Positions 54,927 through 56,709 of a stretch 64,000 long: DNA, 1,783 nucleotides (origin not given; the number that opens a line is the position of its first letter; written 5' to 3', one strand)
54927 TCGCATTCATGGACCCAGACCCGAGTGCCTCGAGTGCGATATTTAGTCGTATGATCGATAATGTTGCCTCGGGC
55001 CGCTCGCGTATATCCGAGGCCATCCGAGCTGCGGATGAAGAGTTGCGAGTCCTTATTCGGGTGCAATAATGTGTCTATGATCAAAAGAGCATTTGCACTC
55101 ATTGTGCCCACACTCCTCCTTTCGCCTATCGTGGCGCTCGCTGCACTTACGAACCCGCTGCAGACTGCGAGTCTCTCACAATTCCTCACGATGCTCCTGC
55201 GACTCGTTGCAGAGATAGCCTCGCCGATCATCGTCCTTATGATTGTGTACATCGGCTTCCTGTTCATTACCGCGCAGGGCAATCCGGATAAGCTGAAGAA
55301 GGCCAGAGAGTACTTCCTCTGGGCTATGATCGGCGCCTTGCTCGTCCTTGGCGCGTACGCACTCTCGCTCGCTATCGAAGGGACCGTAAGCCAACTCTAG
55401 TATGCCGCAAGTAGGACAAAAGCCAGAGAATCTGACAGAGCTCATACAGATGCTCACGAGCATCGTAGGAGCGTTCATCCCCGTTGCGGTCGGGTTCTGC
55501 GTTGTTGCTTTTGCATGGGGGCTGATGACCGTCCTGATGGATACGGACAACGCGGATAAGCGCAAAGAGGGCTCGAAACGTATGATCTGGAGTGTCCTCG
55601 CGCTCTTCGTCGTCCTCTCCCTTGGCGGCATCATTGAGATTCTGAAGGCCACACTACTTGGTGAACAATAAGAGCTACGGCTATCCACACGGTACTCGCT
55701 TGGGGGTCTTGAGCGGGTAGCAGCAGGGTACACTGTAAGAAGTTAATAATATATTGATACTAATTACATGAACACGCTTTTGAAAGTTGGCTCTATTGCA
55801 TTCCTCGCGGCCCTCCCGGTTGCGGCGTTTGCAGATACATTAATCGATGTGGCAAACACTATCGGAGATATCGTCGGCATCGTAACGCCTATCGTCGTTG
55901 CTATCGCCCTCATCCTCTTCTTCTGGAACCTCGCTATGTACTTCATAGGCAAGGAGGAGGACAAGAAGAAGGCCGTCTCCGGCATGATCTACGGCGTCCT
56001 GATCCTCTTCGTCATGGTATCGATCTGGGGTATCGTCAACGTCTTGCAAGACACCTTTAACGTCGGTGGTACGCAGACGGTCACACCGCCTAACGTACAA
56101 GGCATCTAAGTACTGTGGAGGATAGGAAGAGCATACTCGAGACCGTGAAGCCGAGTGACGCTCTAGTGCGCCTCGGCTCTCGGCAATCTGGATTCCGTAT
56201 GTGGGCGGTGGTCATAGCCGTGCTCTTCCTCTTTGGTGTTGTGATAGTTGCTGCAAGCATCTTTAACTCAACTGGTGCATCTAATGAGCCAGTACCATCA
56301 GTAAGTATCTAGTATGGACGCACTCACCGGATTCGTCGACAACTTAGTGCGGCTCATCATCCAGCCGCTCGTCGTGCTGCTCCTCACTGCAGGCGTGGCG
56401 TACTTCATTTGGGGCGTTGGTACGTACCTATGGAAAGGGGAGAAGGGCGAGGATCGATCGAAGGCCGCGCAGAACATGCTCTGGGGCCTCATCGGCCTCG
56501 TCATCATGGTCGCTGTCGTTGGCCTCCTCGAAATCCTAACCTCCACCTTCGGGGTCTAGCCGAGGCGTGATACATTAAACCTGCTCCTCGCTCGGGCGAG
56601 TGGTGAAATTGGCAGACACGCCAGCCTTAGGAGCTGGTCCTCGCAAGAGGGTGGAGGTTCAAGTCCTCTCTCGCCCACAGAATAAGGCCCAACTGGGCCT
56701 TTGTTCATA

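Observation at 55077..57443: Tandem array of four VirB2/TrbC-like pilin-type small proteins plus tiny hydrophobic ORFs and a pseudo-tRNA, with no secretion machinery in view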

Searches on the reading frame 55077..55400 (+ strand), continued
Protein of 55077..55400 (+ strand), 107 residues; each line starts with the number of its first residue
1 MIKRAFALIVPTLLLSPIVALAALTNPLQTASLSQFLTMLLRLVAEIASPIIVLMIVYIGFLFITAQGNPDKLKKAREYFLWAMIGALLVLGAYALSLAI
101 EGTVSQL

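Call 96: search_protein_families(library=pfam, proteins=[L012:11512-18111:+, L026:14791-15246:+, L026:15266-15703:+, L026:15717-18056:+, L026:18083-18433:+, L026:19240-21105:+], max_evalue=0.01)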
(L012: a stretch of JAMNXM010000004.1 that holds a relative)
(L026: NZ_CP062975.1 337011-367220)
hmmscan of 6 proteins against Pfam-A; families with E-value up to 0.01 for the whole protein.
L012:11512-18111:+ (2200 aa): 5 families
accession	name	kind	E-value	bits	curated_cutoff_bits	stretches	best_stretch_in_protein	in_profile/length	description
PF05593.20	RHS_repeat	-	1.9e-17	63.6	22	2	1562-1598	1-34/38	RHS Repeat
PF03534.18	SpvB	-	1.1e-12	48.3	22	1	69-229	2-182/287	Salmonella virulence plasmid 65kDa B protein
PF13517.12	FG-GAP_3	-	2.5e-07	31.6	26.9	2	536-596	1-59/61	FG-GAP-like repeat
PF01839.29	FG-GAP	-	0.00042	20.6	22.1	0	357-371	7-21/37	FG-GAP repeat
PF20041.5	DUF6443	-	0.0016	19.1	27.8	1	1447-1517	14-84/137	Domain of unknown function (DUF6443)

L026:14791-15246:+ (151 aa): 2 families
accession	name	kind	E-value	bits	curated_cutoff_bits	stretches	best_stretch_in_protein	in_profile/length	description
PF18895.5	T4SS_pilin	-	2e-12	47.4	26.6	1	75-144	3-71/71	Type IV secretion system pilin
PF04290.18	DctQ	-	2e-05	24.9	28.3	1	71-142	51-122/132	Tripartite ATP-independent periplasmic transporters, DctQ component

L026:15266-15703:+ (145 aa): 1 family
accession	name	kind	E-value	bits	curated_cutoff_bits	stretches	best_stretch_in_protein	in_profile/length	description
PF18895.5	T4SS_pilin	-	4.6e-05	23.8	26.6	1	65-136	3-70/71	Type IV secretion system pilin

L026:15717-18056:+ (779 aa): 1 family
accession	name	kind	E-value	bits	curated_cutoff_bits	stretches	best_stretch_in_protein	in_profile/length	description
PF04610.19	TrbL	-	0.0002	21.6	25.9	1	188-389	5-213/215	TrbL/VirB6 plasmid conjugal transfer protein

L026:18083-18433:+ (116 aa): 2 families
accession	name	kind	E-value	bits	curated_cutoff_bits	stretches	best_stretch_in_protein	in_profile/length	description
PF07178.16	TraL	-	0.00087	20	24.4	1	4-53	1-50/90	TraL protein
PF12666.12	PrgI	-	0.0021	19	27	1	6-81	2-81/91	PrgI family protein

L026:19240-21105:+ (621 aa): 3 families
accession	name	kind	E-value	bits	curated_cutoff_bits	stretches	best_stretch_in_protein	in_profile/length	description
PF19044.6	P-loop_TraG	-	8.9e-24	84.3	25.8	1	250-570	26-344/413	TraG P-loop domain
PF12846.13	AAA_10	-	1.4e-11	44.5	27.5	2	251-321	19-81/362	AAA-like domain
PF01935.23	DUF87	-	5.8e-10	40.1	23.2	1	259-387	29-138/220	Helicase HerA, central domain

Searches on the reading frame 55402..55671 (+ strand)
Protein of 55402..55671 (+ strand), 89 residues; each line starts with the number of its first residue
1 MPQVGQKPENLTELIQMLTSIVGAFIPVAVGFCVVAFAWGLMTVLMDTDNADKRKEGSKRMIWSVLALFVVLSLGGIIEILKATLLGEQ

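Call 6: search_protein_families(library=pfam, proteins=[window:55402-55671:+], max_evalue=1)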
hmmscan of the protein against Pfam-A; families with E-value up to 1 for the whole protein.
window:55402-55671:+ (89 aa): 8 families
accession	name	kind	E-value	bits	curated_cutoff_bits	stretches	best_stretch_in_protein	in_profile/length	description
PF18895.5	T4SS_pilin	-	9.7e-09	35.6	26.6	1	12-77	6-67/71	Type IV secretion system pilin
PF00520.37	Ion_trans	-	5.4e-06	26.2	25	1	9-88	113-201/241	Ion transport protein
PF12442.13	DUF3681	-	0.0037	18.1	24.3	1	29-77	47-95/96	Protein of unknown function (DUF3681)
PF06687.17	SUR7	-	0.012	15.7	29.6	1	16-73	103-154/201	SUR7/PalI family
PF05987.18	DUF898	-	0.04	13.5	28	1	19-83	183-247/336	Bacterial protein of unknown function (DUF898)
PF12576.13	DUF3754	-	0.13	12.6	27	1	11-78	57-105/137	Protein of unknown function (DUF3754)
PF00122.25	E1-E2_ATPase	-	0.13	12.2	28.1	1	9-71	106-157/181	E1-E2 ATPase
PF19764.4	DUF6251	-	0.18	12.1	26.5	1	14-55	76-115/126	Family of unknown function (DUF6251)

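Call 7: search_protein_families(library=ncbifam, proteins=[window:55402-55671:+], max_evalue=1)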
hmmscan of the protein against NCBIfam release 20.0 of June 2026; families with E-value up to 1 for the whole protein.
window:55402-55671:+ (89 aa): 3 families
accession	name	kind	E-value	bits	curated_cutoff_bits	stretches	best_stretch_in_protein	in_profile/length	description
NF045849.1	ICE_MMCAP2_0565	equivalog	5.1e-10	38.9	40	1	13-84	8-79/80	Mbov_0395 family pilin-like conjugal transfer protein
NF051875.1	glycan_WsfD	subfamily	0.028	13.2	80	1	3-73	349-417/452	glycan biosynthesis hexose transferase WsfD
TIGR03943.1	TIGR03943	equivalog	0.11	11.9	88.8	1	22-73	10-69/221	TIGR03943 family putative permease subunit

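Call 11: find_encoding_contigs(protein=window:55402-55671:+, flank=10000, max_places=6)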
Protein window:55402-55671:+ (89 aa): 2 contigs read that carry it; 2 places shown.
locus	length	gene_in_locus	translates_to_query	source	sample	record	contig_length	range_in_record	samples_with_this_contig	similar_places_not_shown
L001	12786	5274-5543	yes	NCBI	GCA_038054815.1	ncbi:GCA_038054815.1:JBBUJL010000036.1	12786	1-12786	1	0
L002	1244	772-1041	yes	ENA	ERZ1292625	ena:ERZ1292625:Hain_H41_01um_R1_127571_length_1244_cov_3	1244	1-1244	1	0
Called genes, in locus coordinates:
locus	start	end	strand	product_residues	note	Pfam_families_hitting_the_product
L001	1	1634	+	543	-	PF00521:DNA_topoisoIV, PF03989:DNA_gyraseA_C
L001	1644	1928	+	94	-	-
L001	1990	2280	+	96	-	-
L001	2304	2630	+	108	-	-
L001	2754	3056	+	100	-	-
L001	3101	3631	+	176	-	PF01209:Ubie_methyltran, PF13489:Methyltransf_23 (weak), PF01728:FtsJ (weak), PF13847:Methyltransf_31, PF08241:Methyltransf_11, PF08242:Methyltransf_12, PF13649:Methyltransf_25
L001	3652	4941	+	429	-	PF01547:SBP_bac_1, PF13416:SBP_bac_8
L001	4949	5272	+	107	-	PF18895:T4SS_pilin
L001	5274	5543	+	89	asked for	PF00520:Ion_trans (weak), PF18895:T4SS_pilin (weak)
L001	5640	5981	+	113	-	PF18895:T4SS_pilin (weak)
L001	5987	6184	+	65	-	-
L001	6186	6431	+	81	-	-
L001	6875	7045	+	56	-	-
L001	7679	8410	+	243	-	PF00702:Hydrolase (weak), PF05116:S6PP (faint), PF08282:Hydrolase_3 (weak), PF03332:PMM (weak)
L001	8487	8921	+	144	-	-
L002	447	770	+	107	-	PF18895:T4SS_pilin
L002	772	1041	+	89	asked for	PF00520:Ion_trans (weak), PF18895:T4SS_pilin (weak)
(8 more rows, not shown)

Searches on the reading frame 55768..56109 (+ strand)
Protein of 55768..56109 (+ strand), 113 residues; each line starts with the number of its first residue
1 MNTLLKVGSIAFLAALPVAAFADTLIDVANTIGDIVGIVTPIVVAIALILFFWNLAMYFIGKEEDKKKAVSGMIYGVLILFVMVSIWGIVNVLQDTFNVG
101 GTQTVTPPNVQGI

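Call 6: search_protein_families(library=pfam, proteins=[window:55768-56109:+], max_evalue=1)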
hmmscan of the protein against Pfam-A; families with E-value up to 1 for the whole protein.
window:55768-56109:+ (113 aa): 7 families
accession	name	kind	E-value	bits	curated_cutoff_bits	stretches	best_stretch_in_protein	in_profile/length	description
PF18895.5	T4SS_pilin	-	8.9e-07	29.3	26.6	1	29-93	6-71/71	Type IV secretion system pilin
PF04956.18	TrbC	-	0.0047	17.6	27.9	1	3-83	11-91/98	TrbC/VIRB2 pilin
PF06570.16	DUF1129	-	0.0065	16.5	29.1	1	32-99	111-177/207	Protein of unknown function (DUF1129)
PF04893.22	Yip1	-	0.032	14.6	28.6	1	11-97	30-121/173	Yip1 domain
PF12794.12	MscS_TM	-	0.073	12.4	28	1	12-84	133-209/339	Mechanosensitive ion channel inner membrane domain 1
PF01231.23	IDO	-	0.34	10.1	26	1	19-75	187-244/412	Indoleamine 2,3-dioxygenase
PF12725.13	DUF3810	-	0.64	9.8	28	1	32-90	24-82/311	Protein of unknown function (DUF3810)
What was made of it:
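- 55768..56109 (+): P3: pilin-like hairpin with a leader (AFA|D) and a conserved C-terminal tail. PF18895 29.3 bits (call 6).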

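Call 7: search_protein_families(library=ncbifam, proteins=[window:55768-56109:+], max_evalue=1)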
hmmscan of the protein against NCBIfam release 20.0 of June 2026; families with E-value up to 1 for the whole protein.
window:55768-56109:+ (113 aa): 10 families
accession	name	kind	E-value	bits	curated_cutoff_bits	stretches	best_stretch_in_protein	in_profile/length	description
NF045849.1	ICE_MMCAP2_0565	equivalog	0.00013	21.6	40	1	28-93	9-76/80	Mbov_0395 family pilin-like conjugal transfer protein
NF045937.1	MSC_0624_12TM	equivalog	0.0012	17.4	70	1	21-98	195-271/445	MSC_0624 family F1-like ATPase-associated membrane protein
NF045890.1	conj_pls20_p028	equivalog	0.0018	17.2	150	1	31-95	57-122/377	pLS20_p028 family conjugation system transmembrane protein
NF002687.0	PRK02463.1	equivalog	0.011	14.6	425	1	11-88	148-225/307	membrane protein insertase YidC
TIGR04086.1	TIGR04086_membr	hypoth_equivalog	0.055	13.6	30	1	5-96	4-89/115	TIGR04086 family membrane protein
NF010318.0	PRK13755.1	equivalog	0.17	12.2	170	1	33-94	77-125/140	organomercurial transporter MerC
TIGR04286.1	MSEP-CTERM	equivalog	0.23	9.3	150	1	8-89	144-226/920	MSEP-CTERM sorting domain-containing protein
NF033784.1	transport_merC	equivalog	0.25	11.6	140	1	33-91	74-120/123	organomercurial transporter MerC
NF041560.1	T6SS_Burk_ExIF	subfamily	0.32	10.6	90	1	43-91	137-184/234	putative type VI secretion system effector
NF047829.1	epilancin_ElxI1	equivalog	0.78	9.8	45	0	26-89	8-60/72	epilancin biosynthesis-related protein ElxI1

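Call 90: find_related_loci(query=A5, collection=metagenome_contigs, flank=10000)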
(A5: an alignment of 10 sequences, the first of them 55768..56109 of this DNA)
Query A5 (113 aa) in metagenome_contigs; peptide patterns used: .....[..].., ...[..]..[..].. (x = any residue, [..] = any of these).
600 stretches matched a pattern (row limit reached: there are more); 473 encode a relative of the query (tblastn E <= 1e-3); the best 80 are kept; 80 distinct loci.
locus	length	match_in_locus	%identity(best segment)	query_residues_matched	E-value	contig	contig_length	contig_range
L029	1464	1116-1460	56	1-113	4e-33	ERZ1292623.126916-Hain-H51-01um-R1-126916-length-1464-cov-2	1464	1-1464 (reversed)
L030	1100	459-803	51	1-113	3e-33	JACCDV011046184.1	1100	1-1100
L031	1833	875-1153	55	23-113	3e-28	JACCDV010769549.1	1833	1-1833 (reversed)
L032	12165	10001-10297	46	15-111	2e-24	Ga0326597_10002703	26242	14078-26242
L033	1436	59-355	51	16-113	3e-24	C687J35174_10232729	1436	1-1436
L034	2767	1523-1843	42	1-113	8e-24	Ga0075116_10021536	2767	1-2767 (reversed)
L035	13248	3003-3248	51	28-107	2e-23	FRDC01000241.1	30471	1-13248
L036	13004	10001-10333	42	2-111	2e-23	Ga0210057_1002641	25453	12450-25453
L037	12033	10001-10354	46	1-110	3e-23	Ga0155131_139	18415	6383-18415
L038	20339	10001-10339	42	1-111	4e-23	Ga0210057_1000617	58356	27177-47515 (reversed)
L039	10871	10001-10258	50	24-107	8e-23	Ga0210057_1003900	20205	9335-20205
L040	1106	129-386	50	24-107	4e-23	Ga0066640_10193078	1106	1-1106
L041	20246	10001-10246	54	31-110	1e-22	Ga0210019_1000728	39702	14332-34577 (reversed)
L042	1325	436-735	41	16-111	3e-22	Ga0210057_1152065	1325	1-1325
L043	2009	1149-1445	37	13-111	1e-21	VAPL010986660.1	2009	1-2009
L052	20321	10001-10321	40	1-108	2e-21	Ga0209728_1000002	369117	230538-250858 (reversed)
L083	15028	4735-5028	39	13-109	3e-19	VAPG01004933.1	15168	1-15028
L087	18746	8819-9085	44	13-99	6e-19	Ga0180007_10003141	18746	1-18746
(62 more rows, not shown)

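Call 93: search_protein_families(library=pfam, proteins=[L052:11920-13713:+, L052:18674-20320:+, L052:4371-5636:+, L052:7058-8089:+, L083:9587-11683:-, L083:12571-14853:+, L087:9515-10810:+, L087:10944-14603:+, L087:5247-6686:+, L087:15585-16802:+], max_evalue=0.001)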
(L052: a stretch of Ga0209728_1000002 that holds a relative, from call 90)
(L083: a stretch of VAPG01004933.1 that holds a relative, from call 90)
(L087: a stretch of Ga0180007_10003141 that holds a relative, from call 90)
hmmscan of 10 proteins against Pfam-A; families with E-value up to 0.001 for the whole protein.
L052:11920-13713:+ (597 aa): 2 families
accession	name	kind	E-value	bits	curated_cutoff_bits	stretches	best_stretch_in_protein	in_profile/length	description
PF20990.2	DUF2207_C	-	2.8e-39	135.7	33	1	279-522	2-247/247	Predicted membrane protein (DUF2207) C-terminal domain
PF09972.14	DUF2207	-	1.2e-16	61.8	24.4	1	35-225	3-172/172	Predicted membrane protein (DUF2207) N-terminal domain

L052:18674-20320:+ (549 aa): 4 families
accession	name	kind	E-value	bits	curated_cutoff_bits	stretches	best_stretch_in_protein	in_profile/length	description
PF03477.21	ATP-cone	-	4.8e-19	69.1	25.8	1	17-108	2-87/88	ATP cone domain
PF21995.1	RNR-II_ins_dom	-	2.3e-09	37.9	27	1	263-326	32-101/107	B12-dependent ribonucleotide reductase, insertion domain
PF17975.6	RNR_Alpha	-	4e-09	37.3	26.4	1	126-167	11-51/101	Ribonucleotide reductase alpha domain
PF02867.20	Ribonuc_red_lgC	-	3.5e-05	23.1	23.9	0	453-479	208-238/523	Ribonucleotide reductase, barrel domain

L052:4371-5636:+ (421 aa): 2 families
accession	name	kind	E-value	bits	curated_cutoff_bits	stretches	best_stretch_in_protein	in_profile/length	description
PF00587.30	tRNA-synt_2b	-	3.6e-32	112.3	29.3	1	219-396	8-178/179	tRNA synthetase class II core domain (G, H, P, S and T)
PF02403.27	Seryl_tRNA_N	-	1.4e-19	70.7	28.2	1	1-106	1-108/108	Seryl-tRNA synthetase N-terminal domain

L052:7058-8089:+ (343 aa): 2 families
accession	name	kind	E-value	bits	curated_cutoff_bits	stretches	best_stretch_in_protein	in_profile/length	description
PF01207.24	Dus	-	1.3e-60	205.6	20.4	1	28-338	2-306/311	Dihydrouridine synthase (Dus)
PF01180.27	DHO_dh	-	5.6e-06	26.2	27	1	61-256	70-281/291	Dihydroorotate dehydrogenase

L083:9587-11683:- (698 aa): 4 families
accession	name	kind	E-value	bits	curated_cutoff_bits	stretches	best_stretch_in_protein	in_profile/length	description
PF14067.11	LssY_C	-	5.1e-49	166.9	25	1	517-691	6-187/188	LssY C-terminus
PF01569.27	PAP2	-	8.3e-21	74.5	27.2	1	334-447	4-126/130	PAP2 superfamily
PF09335.16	VTT_dom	-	5e-18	66.2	33.9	1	38-160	1-121/123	VTT domain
PF14378.12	PAP2_3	-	1.3e-05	25.5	27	1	366-437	123-186/190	PAP2 superfamily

L083:12571-14853:+ (760 aa): 4 families
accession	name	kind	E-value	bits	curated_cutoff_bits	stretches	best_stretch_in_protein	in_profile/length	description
PF03477.21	ATP-cone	-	1.7e-18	67.4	25.8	1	17-108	2-87/88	ATP cone domain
PF02867.20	Ribonuc_red_lgC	-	3.6e-11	42.9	23.9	0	398-527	160-290/523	Ribonucleotide reductase, barrel domain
PF17975.6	RNR_Alpha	-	1.1e-10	42.3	26.4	1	121-169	6-53/101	Ribonucleotide reductase alpha domain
PF21995.1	RNR-II_ins_dom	-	9.8e-10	39.1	27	1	263-325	32-100/107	B12-dependent ribonucleotide reductase, insertion domain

L087:9515-10810:+ (431 aa): 2 families
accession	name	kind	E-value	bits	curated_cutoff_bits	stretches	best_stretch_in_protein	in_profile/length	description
PF13660.11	DUF4147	-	2.1e-63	214.4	23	1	20-248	2-228/234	Domain of unknown function (DUF4147)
PF05161.18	MOFRL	-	1.5e-31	109.2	28.3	1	323-424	2-106/106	MOFRL family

L087:10944-14603:+ (1219 aa): 5 families
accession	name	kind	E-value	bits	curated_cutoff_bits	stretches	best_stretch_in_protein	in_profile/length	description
PF01326.24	PPDK_N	-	3.1e-127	424.8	27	1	20-349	2-325/328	Pyruvate phosphate dikinase, AMP/ATP-binding domain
PF02896.24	PEP-utilizers_C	-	8.9e-55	186.3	22.8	1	887-1198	15-288/293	PEP-utilising enzyme, PEP-binding domain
PF00391.29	PEP-utilizers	-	2.3e-22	78.8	23.1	2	827-865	34-72/72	PEP-utilising enzyme, mobile domain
PF14890.11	Intein_splicing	-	1.3e-06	28.7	35.8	1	438-815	13-148/155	Intein splicing domain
PF14528.11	LAGLIDADG_3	-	2.4e-06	28.1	22.5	0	644-699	5-67/82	LAGLIDADG-like domain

L087:5247-6686:+ (479 aa): 2 families
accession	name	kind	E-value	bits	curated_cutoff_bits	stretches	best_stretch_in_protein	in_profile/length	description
PF02934.20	GatB_N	-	2.7e-106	355.3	23.4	1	7-274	2-273/277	GatB/GatE catalytic domain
PF02637.23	GatB_Yqey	-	1.4e-35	122.7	27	1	321-478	2-148/148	GatB domain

L087:15585-16802:+ (405 aa): 4 families
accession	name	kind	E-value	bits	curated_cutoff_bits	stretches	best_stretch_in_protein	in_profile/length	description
PF00113.28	Enolase_C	-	3.2e-65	220.8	21.5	1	137-404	5-284/296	Enolase, C-terminal TIM barrel domain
PF03952.21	Enolase_N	-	2.7e-31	108.9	35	1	6-123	1-131/131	Enolase, N-terminal domain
PF13378.12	MR_MLE_C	-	0.00011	22.4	29.4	1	248-388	58-185/219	Enolase C-terminal domain-like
PF07476.17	MAAL_C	-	0.00015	21.4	27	1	260-363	105-205/249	Methylaspartate ammonia-lyase C-terminus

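Call 98: find_related_loci(query=A5, collection=viral_contigs, flank=10000)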
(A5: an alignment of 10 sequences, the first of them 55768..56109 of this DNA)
Query A5 (113 aa) in viral_contigs; peptide patterns used: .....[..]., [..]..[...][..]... (x = any residue, [..] = any of these).
128 stretches matched a pattern, but none encodes a relative of the query by tblastn (E <= 1e-3).
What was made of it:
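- On Conjugative element (plasmid or ICE): No viral-contig relative (call 98).
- No relative was found in 2.9 million viral contigs (call 98). No viral or mobile contig carries a relative (call 98).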

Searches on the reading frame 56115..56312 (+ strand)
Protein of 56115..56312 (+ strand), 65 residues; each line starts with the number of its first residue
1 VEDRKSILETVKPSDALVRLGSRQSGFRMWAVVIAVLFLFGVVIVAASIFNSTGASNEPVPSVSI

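Call 6: search_protein_families(library=pfam, proteins=[window:56115-56312:+], max_evalue=1)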
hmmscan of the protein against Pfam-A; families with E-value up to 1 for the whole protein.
window:56115-56312:+ (65 aa): 1 family
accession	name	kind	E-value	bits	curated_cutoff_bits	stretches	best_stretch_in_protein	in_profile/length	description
PF05751.16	FixH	-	0.46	10.9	23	1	27-58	3-34/150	FixH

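Call 7: search_protein_families(library=ncbifam, proteins=[window:56115-56312:+], max_evalue=1)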
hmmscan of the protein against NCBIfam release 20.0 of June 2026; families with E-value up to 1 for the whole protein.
window:56115-56312:+ (65 aa): 2 families
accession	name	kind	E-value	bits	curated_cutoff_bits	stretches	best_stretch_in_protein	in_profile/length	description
NF007749.0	PRK10429.1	equivalog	0.042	12.6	456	1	20-56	172-208/473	melibiose:sodium transporter MelB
NF040681.2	GPS-CTERM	domain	0.78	10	28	0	29-46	6-23/28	GPS-CTERM domain-containing protein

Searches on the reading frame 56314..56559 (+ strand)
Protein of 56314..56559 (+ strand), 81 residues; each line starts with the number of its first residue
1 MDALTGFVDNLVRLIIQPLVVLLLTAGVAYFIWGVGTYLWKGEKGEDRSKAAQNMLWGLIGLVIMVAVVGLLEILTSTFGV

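Call 6: search_protein_families(library=pfam, proteins=[window:56314-56559:+], max_evalue=1)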
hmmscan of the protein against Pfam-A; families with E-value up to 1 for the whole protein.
window:56314-56559:+ (81 aa): 7 families
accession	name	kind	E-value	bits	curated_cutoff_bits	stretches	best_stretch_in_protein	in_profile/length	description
PF18895.5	T4SS_pilin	-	0.00012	22.5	26.6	1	16-73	13-69/71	Type IV secretion system pilin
PF20176.3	DUF6541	-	0.0021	16.8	29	1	4-71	36-106/646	Family of unknown function (DUF6541)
PF22503.1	DUF6992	-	0.017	15.8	27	1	29-72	6-47/122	Family of unknown function (DUF6992)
PF08449.17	UAA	-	0.03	13.9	26.2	1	16-75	123-180/311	UAA transporter family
PF07264.17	EI24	-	0.041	14.5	32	1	11-79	14-82/199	Sulfate transporter CysZ/Etoposide-induced protein 2.4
PF10661.14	EssA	-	0.13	12.6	24.1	1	43-75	112-143/147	WXG100 protein secretion system (Wss), protein EssA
PF06570.16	DUF1129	-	0.15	12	29.1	1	19-79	117-175/207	Protein of unknown function (DUF1129)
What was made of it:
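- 56314..56559 (+): P4: pilin-like hairpin without a leader. PF18895 22.5 bits, below the cut-off (call 6).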

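Call 7: search_protein_families(library=ncbifam, proteins=[window:56314-56559:+], max_evalue=1)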
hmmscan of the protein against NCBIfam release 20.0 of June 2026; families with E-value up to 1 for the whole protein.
window:56314-56559:+ (81 aa): 5 families
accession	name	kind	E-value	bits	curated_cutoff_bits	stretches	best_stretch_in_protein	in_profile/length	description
NF045849.1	ICE_MMCAP2_0565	equivalog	3.1e-06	26.8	40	1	15-78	16-79/80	Mbov_0395 family pilin-like conjugal transfer protein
NF041554.1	SA1362_fam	subfamily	0.0092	16.1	42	1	3-47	12-56/70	SA1362 family protein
TIGR02866.1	CoxB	equivalog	0.093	12.3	147.7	1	14-71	17-74/202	cytochrome c oxidase subunit II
NF041474.1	membrane_YkgR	equivalog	0.096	12.3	40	1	56-69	10-23/33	small membrane protein YkgR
TIGR03943.1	TIGR03943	equivalog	0.22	10.9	88.8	1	10-70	4-72/221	TIGR03943 family putative permease subunit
